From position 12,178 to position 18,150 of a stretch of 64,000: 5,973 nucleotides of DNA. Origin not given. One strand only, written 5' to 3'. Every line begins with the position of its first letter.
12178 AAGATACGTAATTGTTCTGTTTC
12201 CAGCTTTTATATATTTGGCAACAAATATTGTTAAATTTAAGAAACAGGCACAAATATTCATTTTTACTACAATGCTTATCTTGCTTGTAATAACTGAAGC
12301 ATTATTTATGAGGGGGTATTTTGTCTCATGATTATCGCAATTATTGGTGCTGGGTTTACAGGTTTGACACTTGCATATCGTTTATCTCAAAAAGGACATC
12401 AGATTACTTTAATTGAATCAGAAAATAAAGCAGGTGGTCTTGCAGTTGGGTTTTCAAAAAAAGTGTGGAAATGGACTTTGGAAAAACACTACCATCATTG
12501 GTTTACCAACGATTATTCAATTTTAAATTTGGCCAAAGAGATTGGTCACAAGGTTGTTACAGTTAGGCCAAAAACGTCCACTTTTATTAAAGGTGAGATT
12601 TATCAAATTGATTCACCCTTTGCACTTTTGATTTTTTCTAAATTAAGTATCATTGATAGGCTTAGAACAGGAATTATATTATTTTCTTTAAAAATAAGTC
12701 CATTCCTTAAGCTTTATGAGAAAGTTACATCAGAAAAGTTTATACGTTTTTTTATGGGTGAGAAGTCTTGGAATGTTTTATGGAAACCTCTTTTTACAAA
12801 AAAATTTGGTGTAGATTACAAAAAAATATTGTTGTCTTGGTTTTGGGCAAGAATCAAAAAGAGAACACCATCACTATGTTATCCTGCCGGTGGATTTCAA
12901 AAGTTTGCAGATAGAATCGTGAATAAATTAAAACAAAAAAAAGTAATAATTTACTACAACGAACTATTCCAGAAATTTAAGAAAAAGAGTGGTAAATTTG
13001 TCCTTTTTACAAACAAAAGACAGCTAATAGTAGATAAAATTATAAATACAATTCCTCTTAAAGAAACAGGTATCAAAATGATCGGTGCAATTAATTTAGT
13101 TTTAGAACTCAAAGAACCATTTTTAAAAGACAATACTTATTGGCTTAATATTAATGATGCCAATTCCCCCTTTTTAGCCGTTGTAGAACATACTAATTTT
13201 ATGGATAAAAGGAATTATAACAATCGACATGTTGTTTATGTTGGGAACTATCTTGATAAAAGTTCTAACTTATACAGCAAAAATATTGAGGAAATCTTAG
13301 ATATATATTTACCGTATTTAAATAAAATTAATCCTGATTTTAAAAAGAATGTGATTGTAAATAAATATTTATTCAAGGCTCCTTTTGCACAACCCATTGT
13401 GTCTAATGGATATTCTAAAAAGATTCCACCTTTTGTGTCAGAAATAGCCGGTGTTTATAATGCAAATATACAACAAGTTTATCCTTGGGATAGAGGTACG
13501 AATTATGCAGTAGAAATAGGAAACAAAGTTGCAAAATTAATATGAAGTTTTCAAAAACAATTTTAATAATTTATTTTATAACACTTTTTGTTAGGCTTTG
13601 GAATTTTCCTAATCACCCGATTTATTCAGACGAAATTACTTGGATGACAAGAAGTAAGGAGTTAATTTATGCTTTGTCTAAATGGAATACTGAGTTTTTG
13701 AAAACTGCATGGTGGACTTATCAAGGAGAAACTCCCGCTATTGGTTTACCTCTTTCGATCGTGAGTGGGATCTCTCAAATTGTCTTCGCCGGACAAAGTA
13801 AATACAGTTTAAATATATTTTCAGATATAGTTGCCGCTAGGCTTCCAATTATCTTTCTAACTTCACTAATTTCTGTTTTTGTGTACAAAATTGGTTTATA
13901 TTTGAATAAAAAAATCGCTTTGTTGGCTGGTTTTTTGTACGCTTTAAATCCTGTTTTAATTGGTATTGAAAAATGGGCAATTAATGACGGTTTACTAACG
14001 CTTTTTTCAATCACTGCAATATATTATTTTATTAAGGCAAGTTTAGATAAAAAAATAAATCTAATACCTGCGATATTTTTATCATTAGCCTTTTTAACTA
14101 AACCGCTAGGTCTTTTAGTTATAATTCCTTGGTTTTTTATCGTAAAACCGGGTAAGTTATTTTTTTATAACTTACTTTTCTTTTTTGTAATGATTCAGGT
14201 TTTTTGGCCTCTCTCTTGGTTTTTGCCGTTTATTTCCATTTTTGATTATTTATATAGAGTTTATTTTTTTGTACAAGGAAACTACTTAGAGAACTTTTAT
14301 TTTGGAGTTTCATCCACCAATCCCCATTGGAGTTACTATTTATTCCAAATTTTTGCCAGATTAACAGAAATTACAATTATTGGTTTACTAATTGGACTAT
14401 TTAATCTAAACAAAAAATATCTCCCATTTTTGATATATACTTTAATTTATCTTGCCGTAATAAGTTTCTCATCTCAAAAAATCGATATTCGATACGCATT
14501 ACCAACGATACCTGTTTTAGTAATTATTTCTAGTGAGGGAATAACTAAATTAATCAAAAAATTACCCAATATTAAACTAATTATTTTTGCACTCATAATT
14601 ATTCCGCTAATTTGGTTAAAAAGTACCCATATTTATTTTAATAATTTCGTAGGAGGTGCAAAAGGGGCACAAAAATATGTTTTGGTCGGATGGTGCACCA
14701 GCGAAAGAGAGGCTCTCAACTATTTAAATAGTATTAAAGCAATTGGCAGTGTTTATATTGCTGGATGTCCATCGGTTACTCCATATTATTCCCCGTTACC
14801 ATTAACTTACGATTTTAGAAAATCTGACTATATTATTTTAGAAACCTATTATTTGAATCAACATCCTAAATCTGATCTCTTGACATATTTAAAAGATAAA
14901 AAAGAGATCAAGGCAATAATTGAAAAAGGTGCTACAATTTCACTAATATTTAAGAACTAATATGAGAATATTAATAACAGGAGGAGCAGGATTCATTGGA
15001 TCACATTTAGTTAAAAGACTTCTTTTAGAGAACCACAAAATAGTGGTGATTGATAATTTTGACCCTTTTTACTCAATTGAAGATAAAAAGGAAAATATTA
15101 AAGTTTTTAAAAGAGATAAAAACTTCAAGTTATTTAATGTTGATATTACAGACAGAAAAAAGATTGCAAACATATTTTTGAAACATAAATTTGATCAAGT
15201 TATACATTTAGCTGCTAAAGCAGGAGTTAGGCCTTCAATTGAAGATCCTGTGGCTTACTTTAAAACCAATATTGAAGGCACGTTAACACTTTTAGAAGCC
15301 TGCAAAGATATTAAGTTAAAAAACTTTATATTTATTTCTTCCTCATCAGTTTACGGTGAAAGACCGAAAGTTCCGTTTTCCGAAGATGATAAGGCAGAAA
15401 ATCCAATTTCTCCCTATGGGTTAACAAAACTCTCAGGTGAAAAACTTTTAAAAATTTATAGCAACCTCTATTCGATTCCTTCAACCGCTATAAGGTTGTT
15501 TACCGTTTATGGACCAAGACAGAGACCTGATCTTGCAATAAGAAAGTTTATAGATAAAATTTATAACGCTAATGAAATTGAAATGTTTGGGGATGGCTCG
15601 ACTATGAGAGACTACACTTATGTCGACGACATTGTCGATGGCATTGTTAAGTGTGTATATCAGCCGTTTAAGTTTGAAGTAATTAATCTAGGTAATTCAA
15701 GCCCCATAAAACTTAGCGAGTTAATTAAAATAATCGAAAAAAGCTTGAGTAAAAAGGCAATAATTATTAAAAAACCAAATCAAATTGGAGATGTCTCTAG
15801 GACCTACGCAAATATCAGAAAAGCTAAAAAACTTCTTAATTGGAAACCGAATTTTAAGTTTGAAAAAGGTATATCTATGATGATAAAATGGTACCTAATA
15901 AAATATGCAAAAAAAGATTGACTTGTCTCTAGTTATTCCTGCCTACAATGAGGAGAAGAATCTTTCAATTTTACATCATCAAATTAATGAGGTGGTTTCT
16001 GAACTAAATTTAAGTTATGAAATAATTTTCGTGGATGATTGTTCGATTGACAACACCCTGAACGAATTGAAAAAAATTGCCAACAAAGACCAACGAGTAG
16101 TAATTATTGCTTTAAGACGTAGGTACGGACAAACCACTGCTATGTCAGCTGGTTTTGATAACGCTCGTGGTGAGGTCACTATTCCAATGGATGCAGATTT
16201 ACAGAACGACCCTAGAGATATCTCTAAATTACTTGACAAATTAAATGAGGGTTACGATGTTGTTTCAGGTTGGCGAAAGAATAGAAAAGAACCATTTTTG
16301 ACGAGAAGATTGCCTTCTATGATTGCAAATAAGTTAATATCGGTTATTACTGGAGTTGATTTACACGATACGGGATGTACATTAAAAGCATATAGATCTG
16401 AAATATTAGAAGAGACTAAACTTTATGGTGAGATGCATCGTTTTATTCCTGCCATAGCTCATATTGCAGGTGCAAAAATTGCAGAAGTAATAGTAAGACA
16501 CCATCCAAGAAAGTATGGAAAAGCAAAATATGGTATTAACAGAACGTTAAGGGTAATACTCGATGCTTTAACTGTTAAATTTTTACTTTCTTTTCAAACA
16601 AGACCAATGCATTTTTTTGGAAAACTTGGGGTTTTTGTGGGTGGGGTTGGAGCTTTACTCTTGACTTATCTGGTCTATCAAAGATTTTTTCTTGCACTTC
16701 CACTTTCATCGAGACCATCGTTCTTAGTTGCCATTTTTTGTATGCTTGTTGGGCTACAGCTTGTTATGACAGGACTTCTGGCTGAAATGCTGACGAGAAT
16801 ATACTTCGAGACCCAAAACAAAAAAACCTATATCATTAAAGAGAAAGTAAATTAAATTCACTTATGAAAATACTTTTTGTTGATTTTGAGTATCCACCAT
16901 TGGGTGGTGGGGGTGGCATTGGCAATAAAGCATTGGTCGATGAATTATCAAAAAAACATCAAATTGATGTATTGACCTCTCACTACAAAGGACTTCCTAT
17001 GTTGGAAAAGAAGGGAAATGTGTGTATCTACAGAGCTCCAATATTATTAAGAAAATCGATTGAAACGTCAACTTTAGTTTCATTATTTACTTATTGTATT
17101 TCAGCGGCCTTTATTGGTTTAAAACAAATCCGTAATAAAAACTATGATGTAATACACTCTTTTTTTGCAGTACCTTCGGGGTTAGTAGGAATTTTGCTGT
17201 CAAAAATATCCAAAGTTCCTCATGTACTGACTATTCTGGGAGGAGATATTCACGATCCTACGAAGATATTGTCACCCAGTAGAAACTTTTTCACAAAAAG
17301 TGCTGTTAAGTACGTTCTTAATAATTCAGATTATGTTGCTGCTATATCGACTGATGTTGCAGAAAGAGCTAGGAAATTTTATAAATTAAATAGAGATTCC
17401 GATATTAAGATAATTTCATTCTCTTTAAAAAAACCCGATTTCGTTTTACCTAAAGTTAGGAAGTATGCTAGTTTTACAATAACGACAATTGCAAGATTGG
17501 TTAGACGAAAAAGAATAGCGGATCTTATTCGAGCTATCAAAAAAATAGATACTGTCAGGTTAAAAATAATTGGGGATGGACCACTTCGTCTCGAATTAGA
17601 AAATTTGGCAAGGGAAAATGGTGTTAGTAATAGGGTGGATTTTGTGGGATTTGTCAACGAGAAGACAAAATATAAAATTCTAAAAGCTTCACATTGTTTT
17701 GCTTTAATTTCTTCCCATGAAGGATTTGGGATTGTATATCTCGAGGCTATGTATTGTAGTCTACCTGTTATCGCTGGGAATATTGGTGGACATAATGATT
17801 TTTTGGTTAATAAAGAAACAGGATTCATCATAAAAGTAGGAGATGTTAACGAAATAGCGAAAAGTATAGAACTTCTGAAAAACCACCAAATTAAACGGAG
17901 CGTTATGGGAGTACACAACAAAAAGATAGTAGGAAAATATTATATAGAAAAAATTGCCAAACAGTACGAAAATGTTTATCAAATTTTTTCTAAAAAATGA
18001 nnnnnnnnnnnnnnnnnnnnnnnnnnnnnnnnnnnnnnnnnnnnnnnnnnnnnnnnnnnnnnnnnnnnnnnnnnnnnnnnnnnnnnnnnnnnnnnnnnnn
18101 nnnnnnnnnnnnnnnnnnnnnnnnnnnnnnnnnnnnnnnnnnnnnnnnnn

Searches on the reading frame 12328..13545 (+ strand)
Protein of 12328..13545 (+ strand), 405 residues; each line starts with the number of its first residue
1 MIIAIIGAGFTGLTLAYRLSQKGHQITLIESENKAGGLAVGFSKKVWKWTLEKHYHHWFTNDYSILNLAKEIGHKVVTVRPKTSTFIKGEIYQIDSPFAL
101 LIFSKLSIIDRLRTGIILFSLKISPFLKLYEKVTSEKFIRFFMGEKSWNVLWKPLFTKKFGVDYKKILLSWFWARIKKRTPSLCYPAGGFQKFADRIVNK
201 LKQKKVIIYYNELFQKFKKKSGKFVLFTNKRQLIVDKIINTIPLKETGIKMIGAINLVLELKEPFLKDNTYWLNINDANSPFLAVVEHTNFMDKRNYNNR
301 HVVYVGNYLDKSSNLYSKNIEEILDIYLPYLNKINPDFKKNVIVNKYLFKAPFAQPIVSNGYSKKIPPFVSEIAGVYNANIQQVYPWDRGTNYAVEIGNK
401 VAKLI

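Call 53: search_protein_families(library=pfam, proteins=[window:12328-13545:+], max_evalue=0.0001)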
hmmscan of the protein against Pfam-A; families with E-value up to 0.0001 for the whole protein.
window:12328-13545:+ (405 aa): 5 families
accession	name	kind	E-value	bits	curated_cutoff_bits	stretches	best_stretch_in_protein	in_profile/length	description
PF01593.30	Amino_oxidase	-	7.4e-17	62.2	19.8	1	10-248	1-260/443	Flavin containing amine oxidoreductase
PF13450.12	NAD_binding_8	-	1.8e-10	41.4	21.9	1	5-63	1-58/68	NAD(P)-binding Rossmann-like domain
PF01266.30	DAO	-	5.7e-09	36.4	27.9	1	3-50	2-50/353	FAD dependent oxidoreductase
PF07992.20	Pyr_redox_2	-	1.3e-07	31.8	26.1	1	3-85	3-84/291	Pyridine nucleotide-disulphide oxidoreductase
PF00070.33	Pyr_redox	-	1e-05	26.4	22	0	3-34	2-33/82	Pyridine nucleotide-disulphide oxidoreductase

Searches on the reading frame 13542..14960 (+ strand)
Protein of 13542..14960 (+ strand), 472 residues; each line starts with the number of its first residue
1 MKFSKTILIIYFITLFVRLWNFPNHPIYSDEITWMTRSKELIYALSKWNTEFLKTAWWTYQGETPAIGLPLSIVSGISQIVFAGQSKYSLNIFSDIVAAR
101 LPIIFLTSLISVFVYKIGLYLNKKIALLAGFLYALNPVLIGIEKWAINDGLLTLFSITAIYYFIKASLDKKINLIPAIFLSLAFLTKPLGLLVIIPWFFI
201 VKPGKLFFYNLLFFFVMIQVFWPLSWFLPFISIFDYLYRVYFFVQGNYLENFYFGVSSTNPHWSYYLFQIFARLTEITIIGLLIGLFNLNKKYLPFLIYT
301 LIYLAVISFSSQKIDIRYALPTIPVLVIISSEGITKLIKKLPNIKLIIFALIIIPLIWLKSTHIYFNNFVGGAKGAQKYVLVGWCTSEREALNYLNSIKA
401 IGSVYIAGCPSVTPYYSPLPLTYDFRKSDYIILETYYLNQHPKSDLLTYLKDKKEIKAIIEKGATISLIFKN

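Call 53: search_protein_families(library=pfam, proteins=[window:13542-14960:+], max_evalue=0.0001)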
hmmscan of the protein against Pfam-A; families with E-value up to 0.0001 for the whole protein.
window:13542-14960:+ (472 aa): 2 families
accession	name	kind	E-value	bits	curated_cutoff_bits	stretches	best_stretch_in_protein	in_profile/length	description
PF13231.12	PMT_2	-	4.8e-07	30.6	26.1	1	95-202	20-132/160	Dolichyl-phosphate-mannose-protein mannosyltransferase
PF02366.24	PMT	-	7.3e-05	22.9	22.7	1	94-200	80-195/245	Dolichyl-phosphate-mannose-protein mannosyltransferase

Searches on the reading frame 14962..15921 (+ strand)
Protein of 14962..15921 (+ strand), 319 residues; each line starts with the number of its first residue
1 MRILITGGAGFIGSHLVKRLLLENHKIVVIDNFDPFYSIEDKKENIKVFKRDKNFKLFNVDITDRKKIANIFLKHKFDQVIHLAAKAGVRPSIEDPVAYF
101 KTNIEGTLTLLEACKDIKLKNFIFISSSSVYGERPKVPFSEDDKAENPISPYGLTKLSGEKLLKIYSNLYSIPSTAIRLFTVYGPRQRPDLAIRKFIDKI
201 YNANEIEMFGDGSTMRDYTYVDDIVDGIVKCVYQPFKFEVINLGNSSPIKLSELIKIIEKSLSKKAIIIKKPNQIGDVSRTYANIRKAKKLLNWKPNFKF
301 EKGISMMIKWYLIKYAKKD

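Call 53: search_protein_families(library=pfam, proteins=[window:14962-15921:+], max_evalue=0.0001)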
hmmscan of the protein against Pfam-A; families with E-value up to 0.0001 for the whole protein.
window:14962-15921:+ (319 aa): 10 families
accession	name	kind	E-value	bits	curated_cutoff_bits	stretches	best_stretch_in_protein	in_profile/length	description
PF16363.11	GDP_Man_Dehyd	-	6.7e-68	230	27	1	4-307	1-332/332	GDP-mannose 4,6 dehydratase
PF01370.27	Epimerase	-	2.7e-63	214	20.9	1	3-244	1-240/240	NAD dependent epimerase/dehydratase family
PF01073.25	3Beta_HSD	-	1e-24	87.5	22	1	4-229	1-226/280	3-beta hydroxysteroid dehydrogenase/isomerase family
PF04321.23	RmlD_sub_bind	-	6.6e-23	81.6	27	1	1-237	1-202/287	RmlD substrate binding domain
PF02719.21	Polysacc_synt_2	-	4.4e-21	75.8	20.2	1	3-170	1-156/293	Polysaccharide biosynthesis protein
PF07993.18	NAD_binding_4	-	5.6e-16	58.9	20.1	1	5-184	1-209/258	Male sterility protein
PF08659.16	KR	-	2.2e-07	31.4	22.6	1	3-131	3-141/180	KR domain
PF13460.12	NAD_binding_10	-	4.3e-07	30.4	27.2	1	7-156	1-124/184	NAD(P)H-binding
PF00106.31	adh_short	-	2.3e-05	24.4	26.6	1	3-114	3-119/195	short chain dehydrogenase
PF05368.20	NmrA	-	3.1e-05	24.1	27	1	2-127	4-107/298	NmrA-like family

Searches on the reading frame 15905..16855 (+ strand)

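Call 53: search_protein_families(library=pfam, proteins=[window:15905-16855:+], max_evalue=0.0001)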
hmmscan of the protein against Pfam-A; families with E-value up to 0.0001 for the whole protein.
window:15905-16855:+ (316 aa): 2 families
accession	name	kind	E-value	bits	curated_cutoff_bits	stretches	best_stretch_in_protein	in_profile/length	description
PF00535.33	Glycos_transf_2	-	1.1e-32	113.7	23.3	1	8-170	1-166/168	Glycosyl transferase family 2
PF10111.15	Glyco_tranf_2_2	-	2.3e-07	31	27.3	1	8-109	1-102/276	Glycosyltransferase like family 2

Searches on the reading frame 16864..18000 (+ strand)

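Call 53: search_protein_families(library=pfam, proteins=[window:16864-18000:+], max_evalue=0.0001)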
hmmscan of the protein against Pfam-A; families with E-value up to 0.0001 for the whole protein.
window:16864-18000:+ (378 aa): 6 families
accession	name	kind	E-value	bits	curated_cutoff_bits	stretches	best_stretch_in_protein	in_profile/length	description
PF00534.26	Glycos_transf_1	-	5.3e-37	127.4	26.4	1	204-350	16-167/172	Glycosyl transferases group 1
PF13692.12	Glyco_trans_1_4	-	1.6e-29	103.4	27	1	205-338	3-139/142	Glycosyl transferases group 1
PF13439.12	Glyco_transf_4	-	1.2e-12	48.6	28.5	1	15-184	2-162/170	Glycosyltransferase Family 4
PF13579.12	Glyco_trans_4_4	-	2.9e-09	37.9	29.7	1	22-171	8-144/158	Glycosyl transferase 4-like domain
PF13477.12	Glyco_trans_4_2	-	1.1e-08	35.7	23.4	1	79-161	61-138/139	Glycosyl transferase 4-like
PF20706.3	GT4-conflict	-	4.8e-06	26.3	26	1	151-317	143-323/385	Family 4 Glycosyltransferase in conflict systems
